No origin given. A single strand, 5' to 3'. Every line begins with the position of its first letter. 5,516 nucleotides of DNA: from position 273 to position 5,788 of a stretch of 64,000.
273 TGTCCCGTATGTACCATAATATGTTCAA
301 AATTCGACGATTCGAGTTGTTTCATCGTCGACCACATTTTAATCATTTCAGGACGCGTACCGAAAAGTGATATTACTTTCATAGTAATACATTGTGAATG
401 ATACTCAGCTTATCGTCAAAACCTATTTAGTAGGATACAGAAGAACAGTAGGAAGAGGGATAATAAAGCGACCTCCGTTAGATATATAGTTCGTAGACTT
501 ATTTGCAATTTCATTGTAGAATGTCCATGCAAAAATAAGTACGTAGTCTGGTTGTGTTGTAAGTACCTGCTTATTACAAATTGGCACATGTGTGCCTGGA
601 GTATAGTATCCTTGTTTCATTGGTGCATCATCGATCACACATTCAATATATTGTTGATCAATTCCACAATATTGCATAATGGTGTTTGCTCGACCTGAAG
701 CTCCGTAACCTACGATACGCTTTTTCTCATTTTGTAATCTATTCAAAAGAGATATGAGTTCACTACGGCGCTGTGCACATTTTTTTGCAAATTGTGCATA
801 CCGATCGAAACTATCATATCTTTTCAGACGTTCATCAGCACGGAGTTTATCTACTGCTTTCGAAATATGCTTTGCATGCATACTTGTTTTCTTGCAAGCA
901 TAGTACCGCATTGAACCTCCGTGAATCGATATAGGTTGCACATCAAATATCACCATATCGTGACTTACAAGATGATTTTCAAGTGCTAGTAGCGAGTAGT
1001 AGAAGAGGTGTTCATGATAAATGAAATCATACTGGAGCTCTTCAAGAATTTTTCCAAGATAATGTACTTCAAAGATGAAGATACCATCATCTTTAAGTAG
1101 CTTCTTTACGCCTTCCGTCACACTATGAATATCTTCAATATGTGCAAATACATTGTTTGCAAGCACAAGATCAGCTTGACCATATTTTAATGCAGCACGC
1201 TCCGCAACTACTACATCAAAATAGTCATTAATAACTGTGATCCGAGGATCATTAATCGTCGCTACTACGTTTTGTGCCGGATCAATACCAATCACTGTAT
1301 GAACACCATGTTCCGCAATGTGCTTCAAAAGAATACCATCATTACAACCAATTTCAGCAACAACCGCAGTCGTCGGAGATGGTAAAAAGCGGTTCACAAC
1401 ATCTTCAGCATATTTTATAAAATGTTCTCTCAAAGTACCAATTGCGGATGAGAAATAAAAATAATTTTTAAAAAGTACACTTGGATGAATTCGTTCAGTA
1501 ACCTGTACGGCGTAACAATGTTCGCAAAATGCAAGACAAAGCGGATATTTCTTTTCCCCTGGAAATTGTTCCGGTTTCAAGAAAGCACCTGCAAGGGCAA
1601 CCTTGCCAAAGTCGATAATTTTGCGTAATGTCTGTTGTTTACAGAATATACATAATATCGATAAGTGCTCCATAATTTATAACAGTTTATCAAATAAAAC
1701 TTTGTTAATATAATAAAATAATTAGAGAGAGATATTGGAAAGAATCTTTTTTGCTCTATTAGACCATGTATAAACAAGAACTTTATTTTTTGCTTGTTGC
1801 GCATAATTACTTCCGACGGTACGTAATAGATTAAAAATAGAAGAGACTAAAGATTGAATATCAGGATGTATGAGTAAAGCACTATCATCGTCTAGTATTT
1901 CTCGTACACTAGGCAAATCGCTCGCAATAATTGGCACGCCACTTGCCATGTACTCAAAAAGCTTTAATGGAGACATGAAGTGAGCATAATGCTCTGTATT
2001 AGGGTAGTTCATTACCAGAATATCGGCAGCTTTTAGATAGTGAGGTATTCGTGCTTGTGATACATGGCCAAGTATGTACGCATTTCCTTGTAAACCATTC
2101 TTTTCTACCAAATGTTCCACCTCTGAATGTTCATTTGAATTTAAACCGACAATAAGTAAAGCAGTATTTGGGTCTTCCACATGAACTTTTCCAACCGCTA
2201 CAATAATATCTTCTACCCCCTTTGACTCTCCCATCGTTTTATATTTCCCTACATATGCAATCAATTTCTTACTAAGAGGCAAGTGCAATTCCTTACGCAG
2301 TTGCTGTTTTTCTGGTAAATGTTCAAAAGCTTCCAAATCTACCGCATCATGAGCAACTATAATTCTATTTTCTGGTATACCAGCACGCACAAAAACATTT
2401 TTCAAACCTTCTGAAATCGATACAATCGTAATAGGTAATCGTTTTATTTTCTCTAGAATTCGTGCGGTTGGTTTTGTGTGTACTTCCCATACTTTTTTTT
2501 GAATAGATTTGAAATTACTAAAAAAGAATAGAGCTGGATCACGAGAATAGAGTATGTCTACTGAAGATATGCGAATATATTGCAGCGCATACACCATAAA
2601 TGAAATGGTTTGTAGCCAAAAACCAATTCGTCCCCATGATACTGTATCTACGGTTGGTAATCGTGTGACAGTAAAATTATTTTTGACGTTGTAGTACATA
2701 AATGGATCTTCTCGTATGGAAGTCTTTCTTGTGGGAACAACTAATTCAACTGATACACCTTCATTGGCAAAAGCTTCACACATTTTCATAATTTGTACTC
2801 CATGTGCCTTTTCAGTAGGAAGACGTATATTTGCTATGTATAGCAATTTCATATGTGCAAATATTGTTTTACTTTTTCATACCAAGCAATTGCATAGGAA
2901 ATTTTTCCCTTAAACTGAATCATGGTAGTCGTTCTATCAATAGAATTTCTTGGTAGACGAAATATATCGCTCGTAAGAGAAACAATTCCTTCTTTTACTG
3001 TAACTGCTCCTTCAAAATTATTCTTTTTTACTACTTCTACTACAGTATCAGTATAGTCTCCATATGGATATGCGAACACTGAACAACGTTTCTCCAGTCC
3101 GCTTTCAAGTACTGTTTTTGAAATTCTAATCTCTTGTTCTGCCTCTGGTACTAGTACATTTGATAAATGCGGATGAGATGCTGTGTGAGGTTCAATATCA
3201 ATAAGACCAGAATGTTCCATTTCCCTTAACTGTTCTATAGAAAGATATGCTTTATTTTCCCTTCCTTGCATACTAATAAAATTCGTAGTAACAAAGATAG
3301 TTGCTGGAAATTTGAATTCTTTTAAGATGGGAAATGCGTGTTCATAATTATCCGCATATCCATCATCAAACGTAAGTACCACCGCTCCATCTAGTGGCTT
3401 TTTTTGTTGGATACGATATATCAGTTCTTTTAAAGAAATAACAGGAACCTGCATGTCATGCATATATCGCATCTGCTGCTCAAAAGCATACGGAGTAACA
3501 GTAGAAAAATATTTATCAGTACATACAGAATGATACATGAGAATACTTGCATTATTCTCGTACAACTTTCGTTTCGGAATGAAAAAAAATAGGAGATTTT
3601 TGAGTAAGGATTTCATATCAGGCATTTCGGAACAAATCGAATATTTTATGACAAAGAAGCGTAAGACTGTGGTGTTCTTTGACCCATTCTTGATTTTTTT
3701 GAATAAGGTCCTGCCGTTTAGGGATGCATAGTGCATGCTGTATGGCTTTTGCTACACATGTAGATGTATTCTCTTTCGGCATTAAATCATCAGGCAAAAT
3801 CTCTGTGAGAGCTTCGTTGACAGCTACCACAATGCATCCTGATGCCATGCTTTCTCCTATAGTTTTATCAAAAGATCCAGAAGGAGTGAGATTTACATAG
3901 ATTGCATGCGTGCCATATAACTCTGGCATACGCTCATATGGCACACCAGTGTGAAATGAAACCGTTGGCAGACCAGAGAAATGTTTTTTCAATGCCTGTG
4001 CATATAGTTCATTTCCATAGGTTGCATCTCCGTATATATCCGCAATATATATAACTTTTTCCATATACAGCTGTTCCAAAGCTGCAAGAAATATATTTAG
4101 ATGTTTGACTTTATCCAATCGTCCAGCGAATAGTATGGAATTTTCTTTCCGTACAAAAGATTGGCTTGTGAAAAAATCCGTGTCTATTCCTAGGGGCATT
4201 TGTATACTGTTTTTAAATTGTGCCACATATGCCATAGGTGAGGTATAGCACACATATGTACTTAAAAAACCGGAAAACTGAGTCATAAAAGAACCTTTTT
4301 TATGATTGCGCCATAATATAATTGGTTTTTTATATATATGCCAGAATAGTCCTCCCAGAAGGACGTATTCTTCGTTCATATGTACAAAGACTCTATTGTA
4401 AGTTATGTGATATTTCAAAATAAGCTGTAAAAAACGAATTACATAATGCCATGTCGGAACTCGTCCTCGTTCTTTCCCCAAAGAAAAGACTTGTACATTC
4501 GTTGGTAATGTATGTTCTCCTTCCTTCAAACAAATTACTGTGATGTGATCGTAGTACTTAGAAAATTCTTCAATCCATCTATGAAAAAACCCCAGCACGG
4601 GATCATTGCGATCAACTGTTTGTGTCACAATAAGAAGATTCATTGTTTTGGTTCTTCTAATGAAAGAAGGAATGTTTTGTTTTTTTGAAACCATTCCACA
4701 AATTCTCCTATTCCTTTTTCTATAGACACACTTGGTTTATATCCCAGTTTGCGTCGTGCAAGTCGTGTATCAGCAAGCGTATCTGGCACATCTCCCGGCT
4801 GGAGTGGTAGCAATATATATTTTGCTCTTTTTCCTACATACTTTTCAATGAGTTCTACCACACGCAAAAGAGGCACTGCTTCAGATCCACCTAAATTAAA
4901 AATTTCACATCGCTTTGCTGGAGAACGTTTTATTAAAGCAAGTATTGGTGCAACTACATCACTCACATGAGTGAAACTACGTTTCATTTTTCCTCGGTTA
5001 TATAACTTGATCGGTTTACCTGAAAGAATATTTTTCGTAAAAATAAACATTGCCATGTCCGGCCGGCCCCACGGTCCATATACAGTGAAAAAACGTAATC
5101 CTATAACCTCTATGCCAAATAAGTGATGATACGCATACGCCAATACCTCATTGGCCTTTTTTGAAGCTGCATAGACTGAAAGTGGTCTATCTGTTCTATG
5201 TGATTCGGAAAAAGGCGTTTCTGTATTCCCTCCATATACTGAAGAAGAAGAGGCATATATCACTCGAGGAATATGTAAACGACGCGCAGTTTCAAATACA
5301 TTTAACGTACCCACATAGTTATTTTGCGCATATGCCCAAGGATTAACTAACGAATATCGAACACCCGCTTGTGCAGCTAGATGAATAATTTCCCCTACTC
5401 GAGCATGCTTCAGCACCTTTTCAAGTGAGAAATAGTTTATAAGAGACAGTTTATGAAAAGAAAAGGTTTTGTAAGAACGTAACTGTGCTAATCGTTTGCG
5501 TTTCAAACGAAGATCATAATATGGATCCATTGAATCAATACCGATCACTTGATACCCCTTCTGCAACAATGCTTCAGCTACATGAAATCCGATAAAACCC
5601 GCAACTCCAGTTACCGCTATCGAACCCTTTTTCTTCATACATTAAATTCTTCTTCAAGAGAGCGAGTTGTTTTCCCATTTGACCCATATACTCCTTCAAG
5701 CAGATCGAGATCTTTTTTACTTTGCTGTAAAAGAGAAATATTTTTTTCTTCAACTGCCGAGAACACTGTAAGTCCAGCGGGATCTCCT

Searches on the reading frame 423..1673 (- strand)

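Call 76: search_protein_families(library=pfam, proteins=[window:423-1673:-], max_evalue=0.001)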
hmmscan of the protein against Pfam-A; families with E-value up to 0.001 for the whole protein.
window:423-1673:- (416 aa): 9 families
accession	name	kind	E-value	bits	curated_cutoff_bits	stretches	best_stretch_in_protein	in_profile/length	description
PF08484.17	Methyltransf_14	-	4.2e-52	176.6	23.5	1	250-408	2-160/160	C-methyltransferase C-terminal domain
PF13489.12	Methyltransf_23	-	2.7e-19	69.9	27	1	83-233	3-152/164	Methyltransferase domain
PF08421.16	Methyltransf_13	-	4.9e-15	55.9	31.3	1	8-68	1-62/62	Putative zinc binding domain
PF08242.18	Methyltransf_12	-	4.6e-13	50.2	30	1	107-199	2-98/98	Methyltransferase domain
PF08241.18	Methyltransf_11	-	1.2e-11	45.6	21.2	1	107-201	2-95/95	Methyltransferase domain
PF13649.12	Methyltransf_25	-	4e-08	34.3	27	1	105-197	1-97/97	Methyltransferase domain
PF13847.12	Methyltransf_31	-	1.7e-06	28.2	27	1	104-209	6-118/145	Methyltransferase domain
PF08003.17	Methyltransf_9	-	0.00041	19.8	23.8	0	92-144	106-158/315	Protein of unknown function (DUF1698)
PF06325.19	PrmA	-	0.00062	19.8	22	1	103-201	163-258/296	Ribosomal protein L11 methyltransferase (PrmA)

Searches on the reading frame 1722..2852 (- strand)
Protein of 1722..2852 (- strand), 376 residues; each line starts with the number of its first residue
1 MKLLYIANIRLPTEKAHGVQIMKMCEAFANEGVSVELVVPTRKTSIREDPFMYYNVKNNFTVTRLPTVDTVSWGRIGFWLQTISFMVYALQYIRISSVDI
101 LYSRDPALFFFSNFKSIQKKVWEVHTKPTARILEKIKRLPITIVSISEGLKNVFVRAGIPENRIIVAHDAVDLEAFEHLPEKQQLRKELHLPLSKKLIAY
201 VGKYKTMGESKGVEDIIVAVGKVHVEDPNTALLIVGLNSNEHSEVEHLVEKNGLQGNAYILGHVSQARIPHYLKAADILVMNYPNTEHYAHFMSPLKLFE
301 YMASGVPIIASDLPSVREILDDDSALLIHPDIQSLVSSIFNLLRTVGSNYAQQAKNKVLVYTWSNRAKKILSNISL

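Call 76: search_protein_families(library=pfam, proteins=[window:1722-2852:-], max_evalue=0.001)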
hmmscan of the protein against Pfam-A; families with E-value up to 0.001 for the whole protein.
window:1722-2852:- (376 aa): 4 families
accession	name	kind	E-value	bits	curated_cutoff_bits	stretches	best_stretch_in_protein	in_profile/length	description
PF00534.26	Glycos_transf_1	-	3.6e-21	75.9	26.4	1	182-344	2-157/172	Glycosyl transferases group 1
PF13692.12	Glyco_trans_1_4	-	7.3e-21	75.4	27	1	196-344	2-141/142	Glycosyl transferases group 1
PF13524.12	Glyco_trans_1_2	-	1.8e-10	41.4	25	1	253-371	27-143/144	Glycosyl transferase-like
PF13439.12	Glyco_transf_4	-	2.7e-07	31.2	28.5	1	19-174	6-169/170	Glycosyltransferase Family 4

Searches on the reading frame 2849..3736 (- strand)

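Call 76: search_protein_families(library=pfam, proteins=[window:2849-3736:-], max_evalue=0.001)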
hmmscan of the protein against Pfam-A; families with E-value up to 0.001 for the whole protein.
window:2849-3736:- (295 aa): 2 families
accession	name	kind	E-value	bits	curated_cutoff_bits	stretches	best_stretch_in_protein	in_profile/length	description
PF01522.26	Polysacc_deac_1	-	6.7e-29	100.8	23.1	1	114-242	4-122/124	Polysaccharide deacetylase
PF03065.20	Glyco_hydro_57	-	0.00089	19.1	21.2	0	145-245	71-170/291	Glycosyl hydrolase family 57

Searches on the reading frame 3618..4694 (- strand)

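Call 76: search_protein_families(library=pfam, proteins=[window:3618-4694:-], max_evalue=0.001)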
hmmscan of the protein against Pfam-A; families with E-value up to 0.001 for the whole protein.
window:3618-4694:- (358 aa): 2 families
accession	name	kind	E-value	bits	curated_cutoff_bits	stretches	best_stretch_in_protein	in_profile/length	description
PF13692.12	Glyco_trans_1_4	-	1e-10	42.5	27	1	185-320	2-138/142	Glycosyl transferases group 1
PF00534.26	Glycos_transf_1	-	3.5e-09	36.9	26.4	1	178-293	9-123/172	Glycosyl transferases group 1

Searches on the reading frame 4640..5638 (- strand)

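Call 76: search_protein_families(library=pfam, proteins=[window:4640-5638:-], max_evalue=0.001)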
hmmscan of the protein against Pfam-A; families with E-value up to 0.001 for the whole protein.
window:4640-5638:- (332 aa): 6 families
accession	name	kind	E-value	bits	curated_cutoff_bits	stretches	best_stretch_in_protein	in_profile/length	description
PF01370.27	Epimerase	-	4.4e-56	190.4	20.9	1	7-250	1-240/240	NAD dependent epimerase/dehydratase family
PF16363.11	GDP_Man_Dehyd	-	7.7e-55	187.1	27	1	9-312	2-331/332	GDP-mannose 4,6 dehydratase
PF01073.25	3Beta_HSD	-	5.1e-15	55.7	22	1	8-229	1-222/280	3-beta hydroxysteroid dehydrogenase/isomerase family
PF04321.23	RmlD_sub_bind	-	2.3e-12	47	27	1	7-260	3-223/287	RmlD substrate binding domain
PF02719.21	Polysacc_synt_2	-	4.8e-12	46.1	20.2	1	7-268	1-247/293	Polysaccharide biosynthesis protein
PF07993.18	NAD_binding_4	-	2.2e-05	24.2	20.1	0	79-186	87-207/258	Male sterility protein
